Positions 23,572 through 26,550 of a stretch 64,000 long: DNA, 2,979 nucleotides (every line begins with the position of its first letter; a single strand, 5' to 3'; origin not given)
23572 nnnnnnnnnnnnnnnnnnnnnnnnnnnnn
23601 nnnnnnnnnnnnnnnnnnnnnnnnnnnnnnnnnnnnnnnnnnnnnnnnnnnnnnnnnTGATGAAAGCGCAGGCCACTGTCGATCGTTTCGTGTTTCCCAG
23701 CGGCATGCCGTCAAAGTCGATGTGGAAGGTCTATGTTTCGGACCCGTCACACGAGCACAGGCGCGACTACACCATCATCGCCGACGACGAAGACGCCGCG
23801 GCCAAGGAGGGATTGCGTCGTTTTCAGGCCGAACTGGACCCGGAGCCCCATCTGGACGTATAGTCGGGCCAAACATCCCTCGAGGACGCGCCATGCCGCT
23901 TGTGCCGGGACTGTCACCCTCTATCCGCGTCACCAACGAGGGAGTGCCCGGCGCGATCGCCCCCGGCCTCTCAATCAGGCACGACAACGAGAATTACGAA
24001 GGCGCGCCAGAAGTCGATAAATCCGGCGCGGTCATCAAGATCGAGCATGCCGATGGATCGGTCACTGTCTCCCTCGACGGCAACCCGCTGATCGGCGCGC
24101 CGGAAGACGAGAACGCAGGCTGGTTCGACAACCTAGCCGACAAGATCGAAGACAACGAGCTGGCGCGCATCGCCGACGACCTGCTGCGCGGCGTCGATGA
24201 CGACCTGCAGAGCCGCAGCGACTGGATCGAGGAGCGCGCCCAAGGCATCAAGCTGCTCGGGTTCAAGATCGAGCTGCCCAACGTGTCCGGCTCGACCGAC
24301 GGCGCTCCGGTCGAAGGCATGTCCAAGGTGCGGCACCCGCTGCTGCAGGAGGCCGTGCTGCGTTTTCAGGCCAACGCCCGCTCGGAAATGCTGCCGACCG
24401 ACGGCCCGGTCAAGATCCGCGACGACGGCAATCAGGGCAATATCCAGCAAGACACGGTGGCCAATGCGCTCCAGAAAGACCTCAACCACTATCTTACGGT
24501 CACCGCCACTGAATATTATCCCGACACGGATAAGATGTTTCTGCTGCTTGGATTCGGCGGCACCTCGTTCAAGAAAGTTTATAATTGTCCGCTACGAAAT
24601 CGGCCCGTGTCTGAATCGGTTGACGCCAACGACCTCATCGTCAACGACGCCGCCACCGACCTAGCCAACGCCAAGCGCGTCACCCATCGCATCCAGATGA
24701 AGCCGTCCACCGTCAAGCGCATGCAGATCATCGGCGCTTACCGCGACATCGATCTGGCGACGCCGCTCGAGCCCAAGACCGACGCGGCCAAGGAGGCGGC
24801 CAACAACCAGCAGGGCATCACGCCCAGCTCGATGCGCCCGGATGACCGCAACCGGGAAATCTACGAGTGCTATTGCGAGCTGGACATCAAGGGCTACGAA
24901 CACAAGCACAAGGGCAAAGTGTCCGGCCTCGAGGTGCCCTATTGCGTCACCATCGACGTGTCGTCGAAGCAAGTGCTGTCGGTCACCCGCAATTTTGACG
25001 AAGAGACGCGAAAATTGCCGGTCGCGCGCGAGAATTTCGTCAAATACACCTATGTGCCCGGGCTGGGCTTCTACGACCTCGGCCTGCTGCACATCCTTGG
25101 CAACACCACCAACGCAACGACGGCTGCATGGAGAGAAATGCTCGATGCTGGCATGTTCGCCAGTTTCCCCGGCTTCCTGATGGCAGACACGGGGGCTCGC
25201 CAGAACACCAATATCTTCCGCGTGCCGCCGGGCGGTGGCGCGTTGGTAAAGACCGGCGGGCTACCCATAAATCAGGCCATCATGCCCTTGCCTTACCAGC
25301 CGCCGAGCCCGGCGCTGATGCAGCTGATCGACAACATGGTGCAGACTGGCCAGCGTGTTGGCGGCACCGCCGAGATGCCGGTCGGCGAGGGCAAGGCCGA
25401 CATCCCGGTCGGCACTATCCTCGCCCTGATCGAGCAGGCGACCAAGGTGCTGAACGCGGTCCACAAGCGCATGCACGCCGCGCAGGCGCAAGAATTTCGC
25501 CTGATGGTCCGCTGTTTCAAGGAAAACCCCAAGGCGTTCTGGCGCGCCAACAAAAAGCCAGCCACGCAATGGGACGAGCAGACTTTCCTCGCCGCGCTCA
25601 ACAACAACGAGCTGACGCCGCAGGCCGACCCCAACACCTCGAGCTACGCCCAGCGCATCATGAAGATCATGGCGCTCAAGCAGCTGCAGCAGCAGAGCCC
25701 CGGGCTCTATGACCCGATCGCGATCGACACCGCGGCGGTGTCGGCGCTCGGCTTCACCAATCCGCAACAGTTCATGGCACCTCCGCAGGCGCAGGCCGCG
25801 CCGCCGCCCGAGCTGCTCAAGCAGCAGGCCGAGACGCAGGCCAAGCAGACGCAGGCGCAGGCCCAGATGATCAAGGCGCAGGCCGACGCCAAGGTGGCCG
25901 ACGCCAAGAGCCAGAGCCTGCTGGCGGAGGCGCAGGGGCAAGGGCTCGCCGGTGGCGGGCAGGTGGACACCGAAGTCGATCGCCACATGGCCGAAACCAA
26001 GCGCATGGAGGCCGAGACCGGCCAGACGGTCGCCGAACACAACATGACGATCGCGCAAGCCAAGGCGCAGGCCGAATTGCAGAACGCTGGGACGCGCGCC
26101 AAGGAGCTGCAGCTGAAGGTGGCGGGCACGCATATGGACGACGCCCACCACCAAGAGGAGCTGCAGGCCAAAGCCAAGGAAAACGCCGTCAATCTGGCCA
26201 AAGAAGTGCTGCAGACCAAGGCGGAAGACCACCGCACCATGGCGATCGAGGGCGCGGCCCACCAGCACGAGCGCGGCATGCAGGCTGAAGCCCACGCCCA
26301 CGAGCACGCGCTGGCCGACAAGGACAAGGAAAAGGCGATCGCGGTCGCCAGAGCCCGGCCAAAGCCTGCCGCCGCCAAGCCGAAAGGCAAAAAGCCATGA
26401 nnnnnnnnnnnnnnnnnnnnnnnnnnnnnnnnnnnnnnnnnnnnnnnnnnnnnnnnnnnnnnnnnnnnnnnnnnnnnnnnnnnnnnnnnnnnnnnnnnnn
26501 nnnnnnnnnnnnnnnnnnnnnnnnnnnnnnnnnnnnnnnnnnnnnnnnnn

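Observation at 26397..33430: Seven-kb block of unassignable genes wedged between portal and scaffold, closed by the strongest terminator in the window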

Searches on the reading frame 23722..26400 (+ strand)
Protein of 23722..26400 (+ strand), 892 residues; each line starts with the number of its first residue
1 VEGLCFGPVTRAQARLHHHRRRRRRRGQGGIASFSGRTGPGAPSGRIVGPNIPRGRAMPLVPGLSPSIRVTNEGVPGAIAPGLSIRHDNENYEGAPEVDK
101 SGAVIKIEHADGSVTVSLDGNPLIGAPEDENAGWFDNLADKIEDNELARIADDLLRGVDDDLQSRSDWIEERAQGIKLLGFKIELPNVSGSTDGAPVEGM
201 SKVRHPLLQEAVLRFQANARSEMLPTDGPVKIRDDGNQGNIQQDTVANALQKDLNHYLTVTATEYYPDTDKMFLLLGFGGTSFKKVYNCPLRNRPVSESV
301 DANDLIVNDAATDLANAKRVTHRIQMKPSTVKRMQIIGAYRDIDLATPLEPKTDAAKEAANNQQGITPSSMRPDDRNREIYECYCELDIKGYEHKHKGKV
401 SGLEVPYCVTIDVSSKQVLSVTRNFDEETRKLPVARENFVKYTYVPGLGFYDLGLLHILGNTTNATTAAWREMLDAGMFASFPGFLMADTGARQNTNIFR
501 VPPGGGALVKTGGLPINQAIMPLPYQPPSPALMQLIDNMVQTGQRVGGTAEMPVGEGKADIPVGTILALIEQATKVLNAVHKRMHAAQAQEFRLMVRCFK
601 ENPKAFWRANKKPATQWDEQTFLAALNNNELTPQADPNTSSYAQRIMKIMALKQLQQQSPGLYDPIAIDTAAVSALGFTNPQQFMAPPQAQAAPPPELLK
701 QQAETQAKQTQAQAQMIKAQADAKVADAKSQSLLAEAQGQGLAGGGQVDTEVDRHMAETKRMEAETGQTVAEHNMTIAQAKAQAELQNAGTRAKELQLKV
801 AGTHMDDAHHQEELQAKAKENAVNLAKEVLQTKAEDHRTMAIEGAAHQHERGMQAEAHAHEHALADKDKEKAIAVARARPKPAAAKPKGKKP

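Call 8: search_protein_families(library=pfam, proteins=[window:23722-26400:+], max_evalue=0.01)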
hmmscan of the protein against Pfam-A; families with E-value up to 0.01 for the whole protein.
window:23722-26400:+ (892 aa): 1 family
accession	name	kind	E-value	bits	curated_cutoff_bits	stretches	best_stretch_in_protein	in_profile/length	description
PF23899.1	SU10_portal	-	4.7e-15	55.5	30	1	291-714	187-592/593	Phage SU10 portal protein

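Call 9: search_protein_families(library=phrogs, proteins=[window:23722-26400:+], max_evalue=0.01)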
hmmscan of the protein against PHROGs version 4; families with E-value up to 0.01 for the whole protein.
window:23722-26400:+ (892 aa): 1 family
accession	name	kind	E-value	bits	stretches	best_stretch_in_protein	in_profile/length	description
phrog_1216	-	head and packaging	4.3e-27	96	1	244-822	178-701/714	portal protein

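Call 11: search_dna_similar(query=window:23722-26400:+, collection=phages, mode=protein, max_rows=30)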
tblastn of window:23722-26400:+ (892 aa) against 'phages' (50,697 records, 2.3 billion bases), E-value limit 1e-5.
Records with a match: 18; places in all: 18; records where one place covers at least 80% of the query: 0.
Best place of each record, by identity: 60-80% 1; <60% 17.
By first word of the organism name: Caudoviricetes 4; Caulobacter 4; Pelagibacter 2; Roseobacter 2; Planktothrix 2; Phage 1; phage 1; Synechococcus 1; Alcaligenes 1.
By host as written in the record: - 5; Caulobacter vibrioides CB15 3; Candidatus Pelagibacter sp. HTCC1062 2; Roseobacter sp. FZCC0083 2; Gammaproteobacteria 1; unknown 1; Caulobacter vibrioides 1; Synechococcus sp. 1; and 2 more.
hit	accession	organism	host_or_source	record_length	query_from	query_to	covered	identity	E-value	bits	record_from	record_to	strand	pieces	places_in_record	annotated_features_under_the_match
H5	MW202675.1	Caudoviricetes sp.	Manatee Spring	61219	50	680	71%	67.2%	0e+0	919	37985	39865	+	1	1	head to tail connecting protein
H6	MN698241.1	Pelagibacter phage HTVC027P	Candidatus Pelagibacter sp. HTCC1062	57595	93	680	66%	32.9%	8e-86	307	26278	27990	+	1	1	hypothetical protein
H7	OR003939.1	Phage DSL-LC04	Gammaproteobacteria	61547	111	664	62%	33.7%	7e-83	298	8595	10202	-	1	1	portal protein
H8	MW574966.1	phage 023Pt_psg01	unknown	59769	99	680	65%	31.7%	1e-77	283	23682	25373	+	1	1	head to tail connecting protein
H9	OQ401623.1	Roseobacter phage CRP-901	Roseobacter sp. FZCC0083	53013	119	664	61%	32.6%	9e-74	271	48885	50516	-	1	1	head to tail connecting protein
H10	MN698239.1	Pelagibacter phage HTVC023P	Candidatus Pelagibacter sp. HTCC1062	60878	130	646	58%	34.0%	1e-77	282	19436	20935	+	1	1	hypothetical protein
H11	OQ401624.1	Roseobacter phage CRP-902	Roseobacter sp. FZCC0083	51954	119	664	61%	32.2%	2e-74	273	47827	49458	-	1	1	head to tail connecting protein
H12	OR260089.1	Caulobacter phage GB2A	Caulobacter vibrioides CB15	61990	97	680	65%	29.6%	1e-58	225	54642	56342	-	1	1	hypothetical protein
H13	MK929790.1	Caulobacter phage RW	Caulobacter vibrioides CB15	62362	97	680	65%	29.6%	1e-58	225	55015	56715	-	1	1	hypothetical protein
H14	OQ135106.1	Caulobacter phage RLK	Caulobacter vibrioides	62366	97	680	65%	29.6%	1e-58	225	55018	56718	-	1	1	RLK_gp094c: hypothetical protein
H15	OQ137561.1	Caulobacter phage KcrB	Caulobacter vibrioides CB15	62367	97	680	65%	29.6%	1e-58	225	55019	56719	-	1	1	KcrB_gp094c: hypothetical protein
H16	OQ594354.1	Synechococcus phage MinM2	Synechococcus sp.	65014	137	677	61%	28.9%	1e-62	237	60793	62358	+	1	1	hypothetical protein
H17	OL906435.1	Planktothrix phage Pag-Yong1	Planktothrix agardhii FACHB-1261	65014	137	677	61%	28.9%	1e-62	237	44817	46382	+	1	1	portal protein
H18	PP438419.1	Planktothrix phage Pra-JY27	Planktothricoides raciborskii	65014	137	677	61%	28.9%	1e-62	237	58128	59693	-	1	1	hypothetical protein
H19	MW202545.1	Caudoviricetes sp.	Manatee Spring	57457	111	668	63%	27.3%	2e-49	196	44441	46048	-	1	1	head to tail connecting protein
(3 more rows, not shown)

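Call 13: get_annotated_region(hit=H6, flank=12000)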
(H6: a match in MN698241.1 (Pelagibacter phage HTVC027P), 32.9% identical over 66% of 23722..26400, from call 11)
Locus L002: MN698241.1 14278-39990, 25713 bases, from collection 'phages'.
description: Pelagibacter phage HTVC027P, complete genome.
organism: Pelagibacter phage HTVC027P (NCBI taxid 2686457)
taxonomy: Viruses; Duplodnaviria; Heunggongvirae; Uroviricota; Caudoviricetes
host: Candidatus Pelagibacter sp. HTCC1062; source: seawater; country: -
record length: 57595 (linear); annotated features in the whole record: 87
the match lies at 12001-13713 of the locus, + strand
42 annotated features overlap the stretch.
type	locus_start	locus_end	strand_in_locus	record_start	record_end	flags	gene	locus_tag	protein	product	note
CDS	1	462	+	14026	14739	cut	-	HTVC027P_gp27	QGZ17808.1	exonuclease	-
CDS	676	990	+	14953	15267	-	-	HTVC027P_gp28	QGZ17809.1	hypothetical protein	-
CDS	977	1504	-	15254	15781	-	-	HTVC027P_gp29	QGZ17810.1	terminase small subunit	-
CDS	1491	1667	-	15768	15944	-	-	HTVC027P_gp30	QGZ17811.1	hypothetical protein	-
CDS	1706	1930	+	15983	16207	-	-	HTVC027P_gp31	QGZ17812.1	hypothetical protein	-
CDS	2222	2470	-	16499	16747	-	-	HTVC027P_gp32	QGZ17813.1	hypothetical protein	-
CDS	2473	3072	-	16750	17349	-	-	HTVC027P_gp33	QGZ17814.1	hypothetical protein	-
CDS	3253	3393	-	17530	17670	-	-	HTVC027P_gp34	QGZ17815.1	hypothetical protein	-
CDS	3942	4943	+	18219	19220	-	-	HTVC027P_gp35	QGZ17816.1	hypothetical protein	-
CDS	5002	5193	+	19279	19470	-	-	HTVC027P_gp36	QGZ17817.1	hypothetical protein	-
CDS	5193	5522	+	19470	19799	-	-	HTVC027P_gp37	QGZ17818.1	hypothetical protein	-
CDS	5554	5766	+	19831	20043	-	-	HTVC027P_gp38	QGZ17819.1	hypothetical protein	-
CDS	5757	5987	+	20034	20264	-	-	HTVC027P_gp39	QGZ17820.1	hypothetical protein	-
CDS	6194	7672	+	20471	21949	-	-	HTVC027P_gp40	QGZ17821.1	terminase large subunit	-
CDS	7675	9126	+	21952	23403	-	-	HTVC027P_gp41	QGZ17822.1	hypothetical protein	-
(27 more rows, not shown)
